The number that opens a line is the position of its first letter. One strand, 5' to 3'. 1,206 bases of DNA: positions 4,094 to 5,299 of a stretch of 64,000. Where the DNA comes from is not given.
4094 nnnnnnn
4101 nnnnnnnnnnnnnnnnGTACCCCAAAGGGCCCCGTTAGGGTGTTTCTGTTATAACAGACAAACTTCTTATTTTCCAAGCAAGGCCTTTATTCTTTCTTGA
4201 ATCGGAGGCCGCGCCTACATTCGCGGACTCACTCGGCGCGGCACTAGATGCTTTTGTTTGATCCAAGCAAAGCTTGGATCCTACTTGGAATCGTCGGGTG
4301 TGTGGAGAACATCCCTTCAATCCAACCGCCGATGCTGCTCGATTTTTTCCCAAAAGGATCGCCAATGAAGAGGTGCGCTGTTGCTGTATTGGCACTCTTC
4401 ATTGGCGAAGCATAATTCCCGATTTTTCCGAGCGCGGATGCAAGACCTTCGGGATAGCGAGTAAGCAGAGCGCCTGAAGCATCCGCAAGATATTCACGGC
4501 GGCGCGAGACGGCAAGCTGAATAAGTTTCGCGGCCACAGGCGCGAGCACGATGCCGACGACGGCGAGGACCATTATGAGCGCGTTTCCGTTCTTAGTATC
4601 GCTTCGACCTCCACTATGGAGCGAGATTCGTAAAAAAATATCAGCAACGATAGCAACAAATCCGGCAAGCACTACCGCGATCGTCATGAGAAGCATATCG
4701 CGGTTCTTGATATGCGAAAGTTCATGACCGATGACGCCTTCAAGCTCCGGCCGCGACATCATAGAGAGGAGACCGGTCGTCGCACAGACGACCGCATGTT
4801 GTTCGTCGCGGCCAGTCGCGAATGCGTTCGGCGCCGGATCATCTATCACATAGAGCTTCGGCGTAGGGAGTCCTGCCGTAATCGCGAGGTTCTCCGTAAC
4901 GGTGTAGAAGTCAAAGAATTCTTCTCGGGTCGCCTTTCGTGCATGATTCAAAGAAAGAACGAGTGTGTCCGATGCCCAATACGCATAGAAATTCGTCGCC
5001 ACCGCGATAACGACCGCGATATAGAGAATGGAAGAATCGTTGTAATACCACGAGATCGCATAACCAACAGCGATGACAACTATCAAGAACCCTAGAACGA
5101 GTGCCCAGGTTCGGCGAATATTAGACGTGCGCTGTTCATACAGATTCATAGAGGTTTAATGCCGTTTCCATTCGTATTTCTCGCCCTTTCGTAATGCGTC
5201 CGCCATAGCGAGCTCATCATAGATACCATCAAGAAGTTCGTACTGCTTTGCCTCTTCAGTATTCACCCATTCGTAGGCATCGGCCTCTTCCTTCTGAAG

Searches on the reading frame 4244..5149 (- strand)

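Call 113: search_protein_families(library=pfam, proteins=[window:4244-5149:-], max_evalue=0.00001)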
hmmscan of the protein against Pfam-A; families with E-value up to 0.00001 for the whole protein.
window:4244-5149:- (301 aa): 1 family
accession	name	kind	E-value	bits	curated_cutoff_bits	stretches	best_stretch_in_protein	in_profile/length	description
PF01435.24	Peptidase_M48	-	2.8e-33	115.7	20.3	1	83-295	9-183/186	Peptidase family M48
